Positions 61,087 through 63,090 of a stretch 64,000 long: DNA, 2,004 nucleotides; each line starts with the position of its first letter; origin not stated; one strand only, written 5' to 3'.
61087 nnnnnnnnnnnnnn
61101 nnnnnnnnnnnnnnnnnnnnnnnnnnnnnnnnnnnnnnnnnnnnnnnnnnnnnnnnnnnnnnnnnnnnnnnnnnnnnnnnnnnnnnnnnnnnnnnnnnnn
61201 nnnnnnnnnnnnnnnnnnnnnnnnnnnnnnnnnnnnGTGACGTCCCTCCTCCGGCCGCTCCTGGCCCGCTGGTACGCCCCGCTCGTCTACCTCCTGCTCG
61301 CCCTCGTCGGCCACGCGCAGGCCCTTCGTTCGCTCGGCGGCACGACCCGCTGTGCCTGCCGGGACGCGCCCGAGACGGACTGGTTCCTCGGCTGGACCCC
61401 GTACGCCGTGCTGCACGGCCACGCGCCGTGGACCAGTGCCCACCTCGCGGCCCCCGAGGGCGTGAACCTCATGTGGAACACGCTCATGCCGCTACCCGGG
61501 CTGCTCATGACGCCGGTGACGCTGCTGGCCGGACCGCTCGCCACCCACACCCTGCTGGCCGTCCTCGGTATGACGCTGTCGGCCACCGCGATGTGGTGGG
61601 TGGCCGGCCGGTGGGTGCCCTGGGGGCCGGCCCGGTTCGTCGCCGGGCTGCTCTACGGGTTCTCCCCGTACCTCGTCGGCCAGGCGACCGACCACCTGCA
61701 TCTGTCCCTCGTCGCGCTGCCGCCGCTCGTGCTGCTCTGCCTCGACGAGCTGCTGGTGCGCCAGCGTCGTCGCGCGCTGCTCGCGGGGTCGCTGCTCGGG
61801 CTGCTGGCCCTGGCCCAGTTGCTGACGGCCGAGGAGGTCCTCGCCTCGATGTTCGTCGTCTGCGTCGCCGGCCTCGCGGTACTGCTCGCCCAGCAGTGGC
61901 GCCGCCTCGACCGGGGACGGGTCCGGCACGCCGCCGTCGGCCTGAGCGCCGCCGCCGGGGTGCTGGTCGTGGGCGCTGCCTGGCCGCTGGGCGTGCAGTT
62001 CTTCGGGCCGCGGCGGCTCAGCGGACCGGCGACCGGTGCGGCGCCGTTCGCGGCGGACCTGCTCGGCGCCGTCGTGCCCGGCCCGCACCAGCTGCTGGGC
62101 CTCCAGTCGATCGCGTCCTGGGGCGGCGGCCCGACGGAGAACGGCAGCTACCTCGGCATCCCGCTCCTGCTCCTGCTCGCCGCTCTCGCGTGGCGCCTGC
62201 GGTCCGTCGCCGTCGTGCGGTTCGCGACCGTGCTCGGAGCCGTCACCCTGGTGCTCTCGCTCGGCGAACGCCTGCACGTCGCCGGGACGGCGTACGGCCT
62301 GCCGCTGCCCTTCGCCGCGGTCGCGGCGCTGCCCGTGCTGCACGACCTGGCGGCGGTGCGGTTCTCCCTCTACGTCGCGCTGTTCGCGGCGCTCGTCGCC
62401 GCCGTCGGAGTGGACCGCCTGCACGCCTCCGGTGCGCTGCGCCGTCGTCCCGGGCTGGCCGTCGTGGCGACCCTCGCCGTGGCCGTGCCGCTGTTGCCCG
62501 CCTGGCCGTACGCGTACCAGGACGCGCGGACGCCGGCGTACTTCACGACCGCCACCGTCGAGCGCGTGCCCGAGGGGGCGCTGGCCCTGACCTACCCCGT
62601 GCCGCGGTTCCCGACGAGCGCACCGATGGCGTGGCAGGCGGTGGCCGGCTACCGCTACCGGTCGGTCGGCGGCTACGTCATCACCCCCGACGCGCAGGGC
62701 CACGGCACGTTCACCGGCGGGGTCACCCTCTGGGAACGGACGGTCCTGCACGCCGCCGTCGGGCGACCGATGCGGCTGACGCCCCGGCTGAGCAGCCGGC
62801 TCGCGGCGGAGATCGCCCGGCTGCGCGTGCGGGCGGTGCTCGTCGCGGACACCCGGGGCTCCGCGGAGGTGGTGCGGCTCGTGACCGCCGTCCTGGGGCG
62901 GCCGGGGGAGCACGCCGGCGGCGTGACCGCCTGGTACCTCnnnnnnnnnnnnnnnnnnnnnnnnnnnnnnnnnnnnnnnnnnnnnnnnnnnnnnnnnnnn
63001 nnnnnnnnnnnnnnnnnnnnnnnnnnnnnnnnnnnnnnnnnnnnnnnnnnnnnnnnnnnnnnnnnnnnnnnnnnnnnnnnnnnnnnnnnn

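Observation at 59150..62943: Two translationally coupled giant polytopic membrane proteins of unclear family downstream of the exporter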

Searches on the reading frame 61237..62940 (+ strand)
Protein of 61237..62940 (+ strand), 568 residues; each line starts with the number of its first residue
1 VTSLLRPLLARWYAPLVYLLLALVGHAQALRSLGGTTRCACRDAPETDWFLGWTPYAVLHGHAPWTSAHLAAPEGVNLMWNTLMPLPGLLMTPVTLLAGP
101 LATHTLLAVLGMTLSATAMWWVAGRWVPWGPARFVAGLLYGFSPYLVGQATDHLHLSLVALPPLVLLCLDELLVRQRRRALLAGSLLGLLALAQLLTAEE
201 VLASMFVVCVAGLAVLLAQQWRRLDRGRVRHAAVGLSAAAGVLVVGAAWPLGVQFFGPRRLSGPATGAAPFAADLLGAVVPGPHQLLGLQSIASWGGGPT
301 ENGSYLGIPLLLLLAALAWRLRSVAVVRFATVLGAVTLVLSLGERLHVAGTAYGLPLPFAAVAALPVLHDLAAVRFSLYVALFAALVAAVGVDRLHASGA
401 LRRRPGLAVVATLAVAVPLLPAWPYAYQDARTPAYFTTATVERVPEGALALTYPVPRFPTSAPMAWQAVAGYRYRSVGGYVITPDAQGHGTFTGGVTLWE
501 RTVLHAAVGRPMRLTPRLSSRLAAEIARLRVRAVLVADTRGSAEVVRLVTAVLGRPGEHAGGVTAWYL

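Call 5: search_protein_families(library=pfam, proteins=[window:61237-62940:+], max_evalue=1)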
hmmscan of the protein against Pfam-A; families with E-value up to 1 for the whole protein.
window:61237-62940:+ (568 aa): 1 family
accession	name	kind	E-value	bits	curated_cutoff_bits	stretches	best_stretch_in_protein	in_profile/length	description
PF11992.13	TgpA_N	-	0.00067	19.2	30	1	90-259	2-183/333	TgpA N-terminal domain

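Call 6: search_protein_families(library=ncbifam, proteins=[window:61237-62940:+], max_evalue=1)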
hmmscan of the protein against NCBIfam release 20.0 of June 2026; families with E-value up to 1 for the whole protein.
window:61237-62940:+ (568 aa): 0 families

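Call 15: find_homologous_proteins(query=window:61237-62940:+)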
Query window:61237-62940:+ (568 aa): 494 proteins with E <= 0.001 among 8000 candidates; the best 120 are listed.
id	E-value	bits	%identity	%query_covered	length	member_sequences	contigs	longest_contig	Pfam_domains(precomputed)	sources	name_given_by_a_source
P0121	0.0e+0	1219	100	100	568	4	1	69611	-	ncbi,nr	ncbi:MAG: hypothetical protein JWN35_1420 [Frankiales bacterium]|nr:hypothetical protein [Frankiales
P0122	1.2e-233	795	66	99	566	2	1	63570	-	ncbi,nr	ncbi:MAG: hypothetical protein LC789_16800 [Actinobacteria bacterium]|nr:hypothetical protein [Actin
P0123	6.8e-233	793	66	99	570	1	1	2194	-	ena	-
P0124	4.6e-232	790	65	99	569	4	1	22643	PF11992.14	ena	-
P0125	1.3e-231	788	66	99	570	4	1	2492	-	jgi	jgi:hypothetical protein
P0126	4.4e-227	774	65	99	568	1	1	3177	-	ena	-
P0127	5.1e-226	770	68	96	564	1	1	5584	-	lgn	-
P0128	1.8e-223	762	68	98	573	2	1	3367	-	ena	-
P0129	1.8e-223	762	68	96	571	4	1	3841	-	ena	-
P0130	2.0e-223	761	67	96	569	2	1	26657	-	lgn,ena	-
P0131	1.6e-222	758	67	97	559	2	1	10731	-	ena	-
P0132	2.6e-222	758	66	98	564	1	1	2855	-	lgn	-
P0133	6.4e-222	756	67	99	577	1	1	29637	-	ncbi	-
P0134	7.6e-222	756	66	99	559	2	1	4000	-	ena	-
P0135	1.1e-221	756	66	98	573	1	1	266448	-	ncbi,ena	-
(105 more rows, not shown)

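Call 21: search_solved_structures(query=A2, max_evalue=10, show_alignments=2)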
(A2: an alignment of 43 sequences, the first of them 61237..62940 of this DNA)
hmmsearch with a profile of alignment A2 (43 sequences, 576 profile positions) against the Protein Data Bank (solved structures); distinct sequences matched with E-value up to 10: 0.

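Call 23: search_protein_families(library=pfam, alignment_id=A2, max_evalue=0.01)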
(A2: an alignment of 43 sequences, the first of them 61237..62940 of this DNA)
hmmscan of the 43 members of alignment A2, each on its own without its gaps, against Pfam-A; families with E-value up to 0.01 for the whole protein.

A. member 1, window:61237-62940:+ (568 aa): 1 family
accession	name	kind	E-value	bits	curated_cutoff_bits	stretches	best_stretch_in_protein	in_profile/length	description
PF11992.13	TgpA_N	-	0.00067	19.2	30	1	90-259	2-183/333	TgpA N-terminal domain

B. families by the number of members that match (of 43 scanned): 4 families
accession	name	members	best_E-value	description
PF11992.13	TgpA_N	17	9.8e-06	TgpA N-terminal domain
PF09594.16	GT87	2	0.0029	Glycosyltransferase family 87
PF20315.3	DUF6611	1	5.5e-05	Family of unknown function (DUF6611)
PF20134.4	DUF6524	1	0.0049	Family of unknown function (DUF6524)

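Call 27: predict_structure(alignment_id=A2)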
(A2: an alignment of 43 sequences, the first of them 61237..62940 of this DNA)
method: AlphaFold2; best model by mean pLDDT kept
length: 568 residues; sequences in the alignment: 43
mean_pLDDT: 80.5   pTM: 0.85
mean pLDDT of the five models: 80.5, 79.2, 77.0, 74.1, 73.5
residues with pLDDT >= 90: 215; 70-90: 214; 50-70: 113; < 50: 26
segments of 3 or more residues with pLDDT < 50: 42-45, 78-83, 267-271, 281-283
pLDDT, mean of each block of 10 residues (from residue 1): 73 92 89 76 52 68 52 55 66 85 86 93 95 94 80 61 93 95 96 82 86 93 92 97 88 68 52 59 54 55 67 94 95 92 78 82 72 72 95 93 89 82 76 89 88 76 73 72 62 72 86 87 92 93 94 95 95
secondary structure, 60 per line:
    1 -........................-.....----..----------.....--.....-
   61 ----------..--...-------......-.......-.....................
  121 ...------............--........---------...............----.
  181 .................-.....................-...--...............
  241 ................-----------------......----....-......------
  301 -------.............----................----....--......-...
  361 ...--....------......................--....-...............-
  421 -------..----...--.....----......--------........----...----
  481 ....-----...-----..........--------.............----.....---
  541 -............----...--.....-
elements in order: H2-25 H27-31 H48-52 H55-59 E75-77 H85-90 H92-98 H100-123 H130-141 H144-151 H161-175 H180-197 H199-219 H226-256 H275-279 H284-287 H289-294 H308-320 H325-340 E345-348 E351-356 H358-363 H366-369 H376-397 H400-403 H405-419 H439-443 E448-453 H462-469 E474-476 E481-484 E490-492 H498-507 H516-528 E533-537 H542-553 E558-560 E563-567

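Call 31: fold_search(model_id=the predicted structure, library=pdb)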
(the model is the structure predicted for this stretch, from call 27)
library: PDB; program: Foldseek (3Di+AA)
matches with E <= 10: 92; with E <= 0.001: 9
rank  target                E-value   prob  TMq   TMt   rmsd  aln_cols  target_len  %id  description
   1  6w98_A                1.8e-05  1.00  0.54  0.26   6.5       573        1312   18  Single-Particle Cryo-EM Structure of Arabinofuranosyltransferase AftD from Mycobacteria (released 2020-05-13)
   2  8age_A                2.3e-05  1.00  0.44  0.40  12.6       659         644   12  Structure of yeast oligosaccharylransferase complex with acceptor peptide bound (released 2022-12-07)
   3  6ezn_F                5.5e-05  1.00  0.45  0.41  12.0       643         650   12  Cryo-EM structure of the yeast oligosaccharyltransferase (OST) complex (released 2018-01-17)
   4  8if8_B                9.9e-05  1.00  0.45  0.42  12.3       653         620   16  Arabinosyltransferase AftA (released 2023-05-31)
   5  7oci_F                1.3e-04  1.00  0.45  0.41  11.9       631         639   11  Cryo-EM structure of yeast Ost6p containing oligosaccharyltransferase complex (released 2022-02-16)
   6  6wby                  2.4e-04  1.00  0.56  0.28   6.4       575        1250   17  Single-Particle Cryo-EM Structure of Arabinofuranosyltransferase AftD from Mycobacteria, Mutant R1389S Class 2 (released 2020-05-13)
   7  8agb_A                2.8e-04  1.00  0.47  0.43  12.9       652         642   11  Structure of yeast oligosaccharylransferase complex with lipid-linked oligosaccharide bound (released 2022-12-07)
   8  8if8_C                3.8e-04  1.00  0.46  0.44  12.6       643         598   14  Arabinosyltransferase AftA (released 2023-05-31)
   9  8b6l_I                5.0e-04  1.00  0.47  0.41  11.6       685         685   11  Subtomogram average of the human Sec61-TRAP-OSTA-translocon (released 2022-12-07)
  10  6gxc_A                1.2e-03  1.00  0.47  0.39   8.6       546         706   10  Bacterial oligosaccharyltransferase PglB in complex with an inhibitory peptide and a reactive lipid-linked oligosaccha (released 2018-11-14)
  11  7e9s_A                1.8e-03  1.00  0.43  0.31  13.5       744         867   13  Archaeal oligosaccharyltransferase AglB from Archaeoglobus fulgidus in complex with an inhibitory peptide and a dolich (released 2021-09-08)
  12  5f15                  1.9e-03  1.00  0.46  0.48  10.4       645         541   13  Crystal Structure of ArnT from Cupriavidus metallidurans bound to Undecaprenyl phosphate (released 2016-02-17)
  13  9n9j_I                2.0e-03  1.00  0.39  0.33  18.7       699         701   10  Structure of a GRP94 folding intermediate engaged with a CCDC134- and FKBP11-bound secretory translocon (released 2025-11-19)
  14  3rce_A                2.1e-03  1.00  0.46  0.39  10.1       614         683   11  Bacterial oligosaccharyltransferase PglB (released 2011-06-15)
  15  6s7t_A                2.6e-03  1.00  0.47  0.40  10.7       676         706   12  Cryo-EM structure of human oligosaccharyltransferase complex OST-B (released 2019-12-18)
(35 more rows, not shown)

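Call 34: find_encoding_contigs(protein=P0121, flank=10000, max_places=2)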
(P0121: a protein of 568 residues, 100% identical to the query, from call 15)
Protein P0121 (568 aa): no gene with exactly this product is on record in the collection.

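Call 36: find_related_loci(query=A2, collection=genome_contigs, flank=10000)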
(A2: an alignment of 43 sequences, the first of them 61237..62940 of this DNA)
Query A2 (568 aa) in genome_contigs; peptide patterns used: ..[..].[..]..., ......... (x = any residue, [..] = any of these).
316 stretches matched a pattern; 301 encode a relative of the query (tblastn E <= 1e-3); the best 80 are kept; 79 distinct loci.
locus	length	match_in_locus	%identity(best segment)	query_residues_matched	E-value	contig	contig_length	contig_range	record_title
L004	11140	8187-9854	63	14-568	0e+0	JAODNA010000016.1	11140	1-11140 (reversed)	MAG: Frankiales bacterium isolate RYN_106 scaffold_750226, whole genome shotgun sequence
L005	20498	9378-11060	64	6-567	0e+0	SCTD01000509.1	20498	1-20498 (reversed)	MAG: Frankiales bacterium isolate FW300_bin.36 FW300_bin.36-120640-1, whole genome shotgun sequence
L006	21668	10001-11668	66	11-567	0e+0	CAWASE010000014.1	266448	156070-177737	MAG: uncultured Actinomycetes bacterium isolate MFD02581.bin.1.225 genome assembly, contig: contig_24846, whole genome s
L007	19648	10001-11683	65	6-567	0e+0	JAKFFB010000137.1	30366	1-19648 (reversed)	MAG: Actinomycetales bacterium isolate LC088 contig-124_1375, whole genome shotgun sequence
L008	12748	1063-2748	66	6-568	0e+0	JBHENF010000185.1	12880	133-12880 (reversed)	MAG: Mycobacteriales bacterium isolate S4_bin.36.orig S4_k141_1599943, whole genome shotgun sequence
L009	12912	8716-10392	64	7-567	0e+0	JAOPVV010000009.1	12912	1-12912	MAG: Frankiales bacterium isolate RYN_157 scaffold_424202, whole genome shotgun sequence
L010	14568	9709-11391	64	9-568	0e+0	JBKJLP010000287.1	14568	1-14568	MAG: Mycobacteriales bacterium isolate ant_bin.293 S1Ck117_5072408_flag_1_multi_7.9598_len_14568, whole genome shotgun s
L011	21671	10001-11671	60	14-568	0e+0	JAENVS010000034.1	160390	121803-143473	MAG: Frankiaceae bacterium isolate 3_4_m_bin13 c_000002600572, whole genome shotgun sequence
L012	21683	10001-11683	65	6-567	0e+0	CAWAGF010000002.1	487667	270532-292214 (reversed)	MAG: uncultured Actinomycetota bacterium isolate MFD02581.bin.2.167 genome assembly, contig: contig_10834, whole genome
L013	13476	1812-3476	63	11-567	3e-180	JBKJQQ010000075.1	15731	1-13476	MAG: Mycobacteriales bacterium isolate ant_bin.503 k117_1037183, whole genome shotgun sequence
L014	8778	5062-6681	64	25-567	7e-177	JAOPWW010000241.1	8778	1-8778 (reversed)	MAG: Frankiales bacterium isolate RYN_184 scaffold_948250, whole genome shotgun sequence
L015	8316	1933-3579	61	22-568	6e-176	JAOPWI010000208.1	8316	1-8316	MAG: Frankiales bacterium isolate RYN_170 scaffold_735554, whole genome shotgun sequence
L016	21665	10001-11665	61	15-568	0e+0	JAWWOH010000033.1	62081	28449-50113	MAG: Actinomycetota bacterium isolate BP_342 scaffold_4807408, whole genome shotgun sequence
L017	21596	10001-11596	63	15-550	6e-165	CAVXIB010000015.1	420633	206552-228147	MAG: uncultured Actinomycetota bacterium isolate MFD02581.bin.3.326 genome assembly, contig: contig_35049, whole genome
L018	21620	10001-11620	63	25-567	8e-164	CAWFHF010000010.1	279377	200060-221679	MAG: uncultured Actinomycetota bacterium isolate MFD02581.bin.2.153 genome assembly, contig: contig_8171, whole genome s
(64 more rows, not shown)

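Call 40: search_protein_representatives(alignment_id=A2)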
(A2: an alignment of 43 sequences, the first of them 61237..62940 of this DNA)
Query: 43 sequences, 576 profile positions. Proteins with E-value up to 0.001 (for the whole library): 8465; up to 1e-10: 5196; up to 1e-30: 2236. The best 150 are listed.
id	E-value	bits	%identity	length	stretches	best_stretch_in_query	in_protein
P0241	6.8e-241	817.0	-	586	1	13-570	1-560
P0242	1.8e-158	544.9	-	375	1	204-572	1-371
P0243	7.1e-154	529.7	-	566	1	10-566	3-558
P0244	1.4e-146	505.6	-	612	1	10-569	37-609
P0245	6.8e-141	486.9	-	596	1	10-565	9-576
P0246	1.4e-140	485.9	-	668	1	8-568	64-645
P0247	4.7e-136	470.9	-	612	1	13-569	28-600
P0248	1.1e-133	463.1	-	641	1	6-567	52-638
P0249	4.3e-132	457.8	-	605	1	9-565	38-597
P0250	1.7e-130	452.6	-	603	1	8-564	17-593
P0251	2.1e-130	452.2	-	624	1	36-566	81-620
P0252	4.4e-129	447.9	-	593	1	8-568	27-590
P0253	1.1e-127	443.3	-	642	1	6-568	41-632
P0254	1.7e-127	442.6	-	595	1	12-566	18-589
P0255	1.3e-126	439.7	-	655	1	4-541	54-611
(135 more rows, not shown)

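Call 42: search_protein_families(library=pfam, alignment_id=A3, max_evalue=0.01)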
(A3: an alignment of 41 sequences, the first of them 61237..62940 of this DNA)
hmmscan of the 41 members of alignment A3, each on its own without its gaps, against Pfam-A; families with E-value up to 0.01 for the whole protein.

A. member 1, window:61237-62940:+ (568 aa): 1 family
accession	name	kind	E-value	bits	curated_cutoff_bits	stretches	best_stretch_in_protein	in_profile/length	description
PF11992.13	TgpA_N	-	0.00067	19.2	30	1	90-259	2-183/333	TgpA N-terminal domain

B. families by the number of members that match (of 41 scanned): 7 families
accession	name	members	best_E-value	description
PF09852.15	DUF2079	7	0.0002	Predicted membrane protein (DUF2079)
PF11992.13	TgpA_N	4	0.00067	TgpA N-terminal domain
PF20176.3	DUF6541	1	0.00087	Family of unknown function (DUF6541)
PF10131.15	PTPS_related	1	0.0034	6-pyruvoyl-tetrahydropterin synthase related domain; membrane protein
PF03419.18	Peptidase_U4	1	0.0046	Sporulation factor SpoIIGA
PF09594.16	GT87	1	0.0047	Glycosyltransferase family 87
PF24661.1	DUF7649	1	0.0081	Domain of unknown function (DUF7649)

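Call 43: search_solved_structures(query=A3, max_evalue=10, show_alignments=3)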
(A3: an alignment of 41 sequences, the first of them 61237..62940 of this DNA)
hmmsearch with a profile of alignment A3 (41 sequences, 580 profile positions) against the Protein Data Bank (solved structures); distinct sequences matched with E-value up to 10: 0.
